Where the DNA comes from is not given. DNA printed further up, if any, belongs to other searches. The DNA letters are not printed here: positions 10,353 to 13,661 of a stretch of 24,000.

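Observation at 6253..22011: Four HdrA-type + four MvhD-type units packed into one gap-free 15.8-kb translationally coupled array, with no hdrBC or mvhB in view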

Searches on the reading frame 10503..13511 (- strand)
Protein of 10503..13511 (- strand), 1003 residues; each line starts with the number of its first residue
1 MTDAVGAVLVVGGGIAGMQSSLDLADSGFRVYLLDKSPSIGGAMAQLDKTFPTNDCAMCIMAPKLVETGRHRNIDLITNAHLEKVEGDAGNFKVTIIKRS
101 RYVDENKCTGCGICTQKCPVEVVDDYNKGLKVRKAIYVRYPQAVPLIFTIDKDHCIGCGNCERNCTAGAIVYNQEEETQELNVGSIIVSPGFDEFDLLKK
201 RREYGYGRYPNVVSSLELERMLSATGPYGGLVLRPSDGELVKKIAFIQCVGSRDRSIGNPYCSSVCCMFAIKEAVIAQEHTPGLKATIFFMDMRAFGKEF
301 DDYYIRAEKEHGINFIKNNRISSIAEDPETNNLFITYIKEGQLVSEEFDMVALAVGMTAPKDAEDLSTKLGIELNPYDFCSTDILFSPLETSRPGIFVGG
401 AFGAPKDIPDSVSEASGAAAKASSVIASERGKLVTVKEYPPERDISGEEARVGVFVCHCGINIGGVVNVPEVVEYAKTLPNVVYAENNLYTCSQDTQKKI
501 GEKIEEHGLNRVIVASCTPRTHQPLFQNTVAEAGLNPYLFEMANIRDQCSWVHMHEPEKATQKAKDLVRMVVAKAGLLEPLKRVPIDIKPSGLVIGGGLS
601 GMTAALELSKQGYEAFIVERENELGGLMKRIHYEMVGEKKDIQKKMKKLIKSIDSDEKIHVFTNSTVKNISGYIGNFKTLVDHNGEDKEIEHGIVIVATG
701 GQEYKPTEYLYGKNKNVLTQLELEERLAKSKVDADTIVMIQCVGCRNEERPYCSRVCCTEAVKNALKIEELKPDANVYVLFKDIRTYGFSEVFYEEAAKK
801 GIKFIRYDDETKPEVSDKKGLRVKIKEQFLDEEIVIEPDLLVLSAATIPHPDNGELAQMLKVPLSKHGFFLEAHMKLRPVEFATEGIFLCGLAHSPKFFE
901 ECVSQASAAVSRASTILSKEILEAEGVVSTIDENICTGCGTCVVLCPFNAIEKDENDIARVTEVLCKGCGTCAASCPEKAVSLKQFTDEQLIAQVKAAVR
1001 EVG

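Call 3: search_protein_families(library=pfam, proteins=[window:10503-13511:-], max_evalue=0.01)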
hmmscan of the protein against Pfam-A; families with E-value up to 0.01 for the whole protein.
window:10503-13511:- (1003 aa): 27 families (the best 25 are shown)
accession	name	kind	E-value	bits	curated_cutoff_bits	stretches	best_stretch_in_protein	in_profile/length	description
PF07992.20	Pyr_redox_2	-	5.5e-27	95.4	26.1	3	593-735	4-144/291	Pyridine nucleotide-disulphide oxidoreductase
PF00037.32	Fer4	-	9.6e-22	76.3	21.1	4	930-952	2-24/24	4Fe-4S binding domain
PF12838.12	Fer4_7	-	3.2e-17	63.2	27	3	936-980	2-52/52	4Fe-4S dicluster domain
PF13450.12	NAD_binding_8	-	2e-16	60.4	21.9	2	594-633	1-40/68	NAD(P)-binding Rossmann-like domain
PF12837.12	Fer4_6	-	7.3e-16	57.7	25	4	929-951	2-24/24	4Fe-4S binding domain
PF13237.11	Fer4_10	-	7.5e-15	55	25.5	3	931-977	4-53/53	4Fe-4S dicluster domain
PF12797.12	Fer4_2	-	1.6e-14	53.2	24.5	3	102-120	4-22/22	4Fe-4S binding domain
PF01266.30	DAO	-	6.3e-14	52.7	27.9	2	593-625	3-35/353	FAD dependent oxidoreductase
PF12831.13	FAD_oxidored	-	1.9e-13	50.9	27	2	593-628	3-38/416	FAD dependent oxidoreductase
PF13187.11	Fer4_9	-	2.1e-13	50.5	27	2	107-170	1-52/52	4Fe-4S dicluster domain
PF00890.30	FAD_binding_2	-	3.7e-13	49.9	20.4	2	593-626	3-36/414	FAD binding domain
PF14697.11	Fer4_21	-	7.4e-12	45.7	35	1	930-982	2-58/59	4Fe-4S dicluster domain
PF13484.11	Fer4_16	-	1.2e-11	45.6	30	0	97-120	42-65/66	4Fe-4S double cluster binding domain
PF00070.33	Pyr_redox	-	4.5e-11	43.5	22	1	593-667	3-63/82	Pyridine nucleotide-disulphide oxidoreductase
PF13738.12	Pyr_redox_3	-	3.6e-10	40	30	1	593-702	168-268/305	Pyridine nucleotide-disulphide oxidoreductase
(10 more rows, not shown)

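Call 12: find_encoding_contigs(protein=window:10503-13511:-, flank=10000, max_places=6)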
Protein window:10503-13511:- (1003 aa): no gene with exactly this product is on record in the collection.

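Call 13: find_related_loci(query=window:10503-13511:-, collection=genome_contigs, flank=10000)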
Query window:10503-13511:- (1003 aa) in genome_contigs; peptide patterns used: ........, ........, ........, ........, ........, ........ (x = any residue, [..] = any of these).
549 stretches matched a pattern; 461 encode a relative of the query (tblastn E <= 1e-3); the best 80 are kept; 71 distinct loci.
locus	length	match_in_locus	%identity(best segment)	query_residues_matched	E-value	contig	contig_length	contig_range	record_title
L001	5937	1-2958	85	18-1002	0e+0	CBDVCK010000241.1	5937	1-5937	MAG TPA_asm: uncultured Thermoplasmata archaeon isolate SRR22302367_concoct_124 genome assembly, contig: ERZ26661968.983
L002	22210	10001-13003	88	1-1001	0e+0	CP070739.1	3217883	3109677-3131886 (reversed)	MAG: Methanomassiliicoccales archaeon isolate bin396 chromosome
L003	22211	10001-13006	87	1-1002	0e+0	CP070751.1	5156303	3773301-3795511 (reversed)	MAG: Thermoplasmata archaeon isolate bin33 chromosome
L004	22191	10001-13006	72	2-1002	0e+0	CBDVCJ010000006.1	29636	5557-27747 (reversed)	MAG TPA_asm: uncultured Thermoplasmata archaeon isolate SRR22302367_concoct_193 genome assembly, contig: ERZ26661968.724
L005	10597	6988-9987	68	4-1001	0e+0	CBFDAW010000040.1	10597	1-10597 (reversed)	MAG TPA_asm: uncultured Thermoplasmata archaeon isolate SRR26215686_concoct_192 genome assembly, contig: ERZ25073477.437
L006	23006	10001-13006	68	1-1000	0e+0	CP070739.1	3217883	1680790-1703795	MAG: Methanomassiliicoccales archaeon isolate bin396 chromosome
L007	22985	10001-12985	68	5-1000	0e+0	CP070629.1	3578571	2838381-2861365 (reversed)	MAG: Thermoplasmata archaeon isolate bin983 chromosome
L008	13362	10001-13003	71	1-1001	0e+0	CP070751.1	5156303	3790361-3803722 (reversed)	MAG: Thermoplasmata archaeon isolate bin33 chromosome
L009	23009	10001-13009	67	1-1002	0e+0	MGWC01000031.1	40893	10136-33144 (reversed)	MAG: Euryarchaeota archaeon RBG_19FT_COMBO_56_21 rbg_19ft_combo_scaffold_307, whole genome shotgun sequence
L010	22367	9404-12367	67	15-1002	0e+0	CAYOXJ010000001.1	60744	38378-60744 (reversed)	MAG TPA_asm: uncultured Thermoplasmata archaeon isolate binchicken_co124_173 genome assembly, contig: NODE_98_length_607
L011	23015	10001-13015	63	1-1002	0e+0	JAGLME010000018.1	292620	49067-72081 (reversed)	MAG: Thermoplasmata archaeon isolate RS_5_45 ROV157_5.bin.45.fa_18, whole genome shotgun sequence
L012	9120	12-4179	62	5-1002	0e+0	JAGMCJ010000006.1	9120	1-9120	MAG: Thermoplasmata archaeon isolate RS_17_1 ZL495.bin.1.fa_6, whole genome shotgun sequence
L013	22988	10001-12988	64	1-997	0e+0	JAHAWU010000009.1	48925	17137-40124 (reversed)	MAG: Candidatus Jordarchaeia archaeon isolate QZM_A3 QZM_A3_scaffold_211_curated, whole genome shotgun sequence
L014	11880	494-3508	63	1-1002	0e+0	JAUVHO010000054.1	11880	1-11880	MAG: Methanomassiliicoccales archaeon isolate CSMAG_404 CSMAG_404_k141_876263_length_11880_cov_9.0000, whole genome shot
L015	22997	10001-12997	63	1-996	0e+0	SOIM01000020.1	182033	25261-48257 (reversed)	MAG: Methanomassiliicoccales archaeon isolate E29_bin30 NODE_2_length_182033_cov_10.332908, whole genome shotgun sequenc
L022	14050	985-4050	60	15-1001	0e+0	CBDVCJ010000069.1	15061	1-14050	MAG TPA_asm: uncultured Thermoplasmata archaeon isolate SRR22302367_concoct_193 genome assembly, contig: ERZ26661968.184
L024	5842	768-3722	62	15-1003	0e+0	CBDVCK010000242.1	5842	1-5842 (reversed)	MAG TPA_asm: uncultured Thermoplasmata archaeon isolate SRR22302367_concoct_124 genome assembly, contig: ERZ26661968.101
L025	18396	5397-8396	68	3-1001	0e+0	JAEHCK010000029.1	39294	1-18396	MAG: Thermoplasmata archaeon isolate SG225.bin14 k141_1430294_length_39294_cov_16.9913, whole genome shotgun sequence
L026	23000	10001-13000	61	2-1001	0e+0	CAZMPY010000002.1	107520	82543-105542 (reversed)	MAG TPA_asm: uncultured Thermoplasmata archaeon isolate binchicken_co255_206 genome assembly, contig: k141_5333352, whol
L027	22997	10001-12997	61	1-1001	0e+0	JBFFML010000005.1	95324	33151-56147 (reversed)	MAG: Thermoplasmata archaeon isolate Mix_mud18.2022.04.47 k141_1898834_length_95324_cov_25.2200, whole genome shotgun se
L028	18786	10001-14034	61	2-1001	0e+0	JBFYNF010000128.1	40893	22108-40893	MAG: Thermoplasmata archaeon isolate PPR_0081 PPR_0081_bin.95.fa_k121_5113029, whole genome shotgun sequence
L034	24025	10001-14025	60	15-1001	0e+0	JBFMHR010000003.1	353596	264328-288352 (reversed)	MAG: Thermoplasmatota archaeon isolate MAG329 MAG329_3, whole genome shotgun sequence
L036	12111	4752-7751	60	2-1001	0e+0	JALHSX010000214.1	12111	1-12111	MAG: Thermoplasmata archaeon isolate PFL9 seq_2972220, whole genome shotgun sequence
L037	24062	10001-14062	61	2-1001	0e+0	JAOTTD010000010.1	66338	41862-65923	MAG: Thermoplasmata archaeon isolate 13_Jan_SF_Bin61 13_Jan_SF_Bin61_scaffold_22_c1, whole genome shotgun sequence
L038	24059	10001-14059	61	2-1001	0e+0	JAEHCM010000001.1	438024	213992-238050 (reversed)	MAG: Thermoplasmata archaeon isolate SG225.bin4 NODE_1_length_438024_cov_10.919648, whole genome shotgun sequence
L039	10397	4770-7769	61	1-1001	0e+0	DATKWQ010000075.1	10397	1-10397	MAG TPA_asm: Thermoplasmata archaeon isolate SMAG_U14167 k141_1028934, whole genome shotgun sequence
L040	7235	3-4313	61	15-1003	0e+0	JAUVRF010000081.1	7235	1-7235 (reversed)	MAG: Methanobacteriota archaeon isolate CSMAG_707 CSMAG_707_k127_4592204_length_7235_cov_8.2517, whole genome shotgun se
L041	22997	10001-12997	61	3-1001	0e+0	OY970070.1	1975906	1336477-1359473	MAG: uncultured Thermoplasmata archaeon isolate MFD04408.bin.c.5 genome assembly, chromosome: 1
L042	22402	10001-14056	61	15-1001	0e+0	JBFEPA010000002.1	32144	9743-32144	MAG: Thermoplasmata archaeon isolate Mix_mud04.2021.02.60 k141_516616_length_32144_cov_16.6239, whole genome shotgun seq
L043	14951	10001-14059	60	2-1001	0e+0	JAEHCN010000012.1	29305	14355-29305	MAG: Thermoplasmata archaeon isolate Hel0.bin85 NODE_2637_length_29305_cov_2.407019, whole genome shotgun sequence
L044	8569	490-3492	61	1-1001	0e+0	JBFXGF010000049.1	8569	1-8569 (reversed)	MAG: Thermoplasmata archaeon isolate CA_2019_TPIn_157 NODE_31820_length_8569_cov_3.326226_TPIn, whole genome shotgun seq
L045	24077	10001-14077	58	16-1001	0e+0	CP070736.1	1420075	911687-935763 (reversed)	MAG: Methanobacteriota archaeon isolate bin4 chromosome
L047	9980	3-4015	59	2-1001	0e+0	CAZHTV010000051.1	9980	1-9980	MAG TPA_asm: uncultured Thermoplasmata archaeon isolate binchicken_co327_193 genome assembly, contig: NODE_2971_length_9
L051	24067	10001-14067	61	1-1001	0e+0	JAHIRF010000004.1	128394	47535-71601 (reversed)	MAG: Thermoplasmatota archaeon isolate MM_PC_MetaG.mb.116 MM_PC_MetaG.mb.116_k141_486447, whole genome shotgun sequence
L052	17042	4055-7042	58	5-1001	0e+0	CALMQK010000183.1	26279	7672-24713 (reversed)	MAG TPA_asm: uncultured euryarchaeote isolate ERR2868536_bin.126_CONCOCT_v1.1_MAG genome assembly, contig: ERZ841185.146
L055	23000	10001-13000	60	2-1001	0e+0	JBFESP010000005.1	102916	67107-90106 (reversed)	MAG: Thermoplasmata archaeon isolate Mix_mud06.2021.04.53 k141_834556_length_102916_cov_20.6787, whole genome shotgun se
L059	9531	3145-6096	55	1-1001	0e+0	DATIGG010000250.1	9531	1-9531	MAG TPA_asm: Thermodesulfobacteriota bacterium isolate SMAG_U16415 k141_2500314, whole genome shotgun sequence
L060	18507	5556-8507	55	19-999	0e+0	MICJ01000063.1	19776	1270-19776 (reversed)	MAG: Syntrophobacterales bacterium GWC2_56_13 gwc2_scaffold_3388, whole genome shotgun sequence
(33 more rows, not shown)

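Call 20: search_protein_families(library=pfam, proteins=[L009:3565-5160:+, L009:17296-17658:+, L060:99-4649:+, L008:1690-3477:+, L008:4358-5482:+], max_evalue=0.01)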
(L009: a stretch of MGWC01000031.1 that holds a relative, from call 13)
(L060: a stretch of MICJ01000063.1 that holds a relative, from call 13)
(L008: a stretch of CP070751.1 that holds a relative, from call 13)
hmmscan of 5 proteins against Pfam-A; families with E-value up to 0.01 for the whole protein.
L009:3565-5160:+ (532 aa): 10 families
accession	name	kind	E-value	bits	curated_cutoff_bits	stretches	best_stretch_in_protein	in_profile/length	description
PF02662.21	FlpD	-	1.5e-56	190.2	22.3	1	10-132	1-123/123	Methyl-viologen-reducing hydrogenase, delta subunit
PF02754.22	CCG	-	3.9e-22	78.6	20.6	2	418-501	2-84/85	Cysteine-rich domain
PF13534.11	Fer4_17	-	1.1e-09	39.1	22.2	2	166-226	2-61/61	4Fe-4S dicluster domain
PF13183.11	Fer4_8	-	4e-09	37.3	27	1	165-225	4-68/68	4Fe-4S dicluster domain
PF13237.11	Fer4_10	-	3.8e-08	33.6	25.5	1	165-222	8-53/53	4Fe-4S dicluster domain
PF13187.11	Fer4_9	-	1.6e-06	28.5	27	2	165-224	1-50/52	4Fe-4S dicluster domain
PF12838.12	Fer4_7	-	3.4e-05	24.6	27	1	166-225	2-52/52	4Fe-4S dicluster domain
PF13484.11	Fer4_16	-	6e-05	24.2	30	1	166-224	2-66/66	4Fe-4S double cluster binding domain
PF13746.11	Fer4_18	-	0.0025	18.4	27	0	151-178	46-73/114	4Fe-4S dicluster domain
PF17179.9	Fer4_22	-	0.0069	17.7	27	1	150-178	65-93/95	4Fe-4S dicluster domain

L009:17296-17658:+ (121 aa): 1 family
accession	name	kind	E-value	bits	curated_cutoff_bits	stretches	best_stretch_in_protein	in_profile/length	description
PF01022.26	HTH_5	-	0.0011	19.2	22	1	62-104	4-46/47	Bacterial regulatory protein, arsR family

L060:99-4649:+ (1517 aa): 27 families (the best 25 are shown)
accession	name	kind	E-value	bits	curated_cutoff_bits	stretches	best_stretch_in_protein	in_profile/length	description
PF07992.20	Pyr_redox_2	-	2.2e-56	191.8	26.1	4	272-575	2-291/291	Pyridine nucleotide-disulphide oxidoreductase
PF13450.12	NAD_binding_8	-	3.6e-22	78.8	21.9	3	275-310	1-36/68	NAD(P)-binding Rossmann-like domain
PF12831.13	FAD_oxidored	-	7.1e-20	72.1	27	3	25-62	2-39/416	FAD dependent oxidoreductase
PF14691.11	Fer4_20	-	7.9e-20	71.2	25.8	1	172-251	29-111/113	Dihydroprymidine dehydrogenase domain II, 4Fe-4S cluster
PF13738.12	Pyr_redox_3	-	1.2e-18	67.9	30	1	398-559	155-305/305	Pyridine nucleotide-disulphide oxidoreductase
PF00070.33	Pyr_redox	-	5.3e-17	62.5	22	2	409-483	1-79/82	Pyridine nucleotide-disulphide oxidoreductase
PF01266.30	DAO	-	5.1e-15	56.3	27.9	3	25-58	2-35/353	FAD dependent oxidoreductase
PF00037.32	Fer4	-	3.4e-14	52.4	21.1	2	1436-1458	2-24/24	4Fe-4S binding domain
PF00890.30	FAD_binding_2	-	8.8e-14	51.9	20.4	2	1097-1133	2-38/414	FAD binding domain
PF01134.28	GIDA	-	1.4e-12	47.8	22.1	2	25-61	2-29/391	Glucose inhibited division protein A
PF01262.27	AlaDh_PNT_C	-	3.2e-11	43.5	23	1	22-78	28-81/214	Alanine dehydrogenase/PNT, C-terminal domain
PF01946.23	Thi4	-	4.6e-10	39.6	26.2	1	271-337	18-82/235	Thi4 family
PF14697.11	Fer4_21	-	7.4e-10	39.3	35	2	1436-1490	2-57/59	4Fe-4S dicluster domain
PF03486.20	HI0933_like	-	1.2e-09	38.4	50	1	25-61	3-39/244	HI0933-like protein Rossmann domain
PF01494.25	FAD_binding_3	-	2.7e-09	37.1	22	1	1097-1128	4-35/349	FAD binding domain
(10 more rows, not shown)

L008:1690-3477:+ (596 aa): 17 families
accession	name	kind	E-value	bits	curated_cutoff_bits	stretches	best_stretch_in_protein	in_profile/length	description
PF07992.20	Pyr_redox_2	-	9e-19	68.4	26.1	2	158-285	3-119/291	Pyridine nucleotide-disulphide oxidoreductase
PF01266.30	DAO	-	8.3e-10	39.1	27.9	1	159-191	3-35/353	FAD dependent oxidoreductase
PF12831.13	FAD_oxidored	-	8.6e-08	32.3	27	1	159-194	3-38/416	FAD dependent oxidoreductase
PF13450.12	NAD_binding_8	-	1.8e-07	31.8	21.9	1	160-208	1-49/68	NAD(P)-binding Rossmann-like domain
PF00890.30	FAD_binding_2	-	2.1e-07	31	20.4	1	159-193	3-37/414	FAD binding domain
PF03486.20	HI0933_like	-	1.5e-06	28.3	50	1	158-191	3-36/244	HI0933-like protein Rossmann domain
PF01134.28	GIDA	-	9.3e-06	25.4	22.1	1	159-200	3-29/391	Glucose inhibited division protein A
PF14697.11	Fer4_21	-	1.4e-05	25.6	35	1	515-570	1-57/59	4Fe-4S dicluster domain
PF00070.33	Pyr_redox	-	1.6e-05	25.8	22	1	158-195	2-38/82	Pyridine nucleotide-disulphide oxidoreductase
PF00037.32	Fer4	-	1.6e-05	24.9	21.1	1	516-536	2-22/24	4Fe-4S binding domain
PF13738.12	Pyr_redox_3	-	2.1e-05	24.4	30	1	158-275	167-268/305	Pyridine nucleotide-disulphide oxidoreductase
PF12837.12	Fer4_6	-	5e-05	23.5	25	1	514-536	1-23/24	4Fe-4S binding domain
PF01593.30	Amino_oxidase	-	0.00059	19.7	19.8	0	165-195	1-31/443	Flavin containing amine oxidoreductase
PF12838.12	Fer4_7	-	0.0026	18.6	27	1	522-567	2-50/52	4Fe-4S dicluster domain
PF01262.27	AlaDh_PNT_C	-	0.0043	16.9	23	1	157-188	30-61/214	Alanine dehydrogenase/PNT, C-terminal domain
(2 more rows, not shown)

L008:4358-5482:+ (375 aa): 11 families
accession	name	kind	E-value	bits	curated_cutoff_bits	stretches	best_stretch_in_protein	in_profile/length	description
PF04432.18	FrhB_FdhB_C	-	3.1e-38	131.4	23.3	1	191-334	3-144/150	Coenzyme F420 hydrogenase/dehydrogenase, beta subunit C terminus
PF04422.18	FrhB_FdhB_N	-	2.2e-21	76.2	22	1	94-165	2-73/78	Coenzyme F420 hydrogenase/dehydrogenase, beta subunit N-term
PF13237.11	Fer4_10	-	2.1e-05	24.8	25.5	2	17-68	3-53/53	4Fe-4S dicluster domain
PF12837.12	Fer4_6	-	6.7e-05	23.1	25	1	53-68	5-20/24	4Fe-4S binding domain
PF14697.11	Fer4_21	-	7.4e-05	23.2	35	1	23-69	8-53/59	4Fe-4S dicluster domain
PF12838.12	Fer4_7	-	0.00012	22.9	27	1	23-68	2-49/52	4Fe-4S dicluster domain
PF13187.11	Fer4_9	-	0.0002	21.7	27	1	23-69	2-49/52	4Fe-4S dicluster domain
PF12797.12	Fer4_2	-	0.00036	20.8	24.5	1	50-68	3-21/22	4Fe-4S binding domain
PF00037.32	Fer4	-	0.0019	18.4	21.1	1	51-68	2-19/24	4Fe-4S binding domain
PF13183.11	Fer4_8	-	0.0047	17.9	27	0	55-75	3-24/68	4Fe-4S dicluster domain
PF13484.11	Fer4_16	-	0.006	17.8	30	0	57-75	2-20/66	4Fe-4S double cluster binding domain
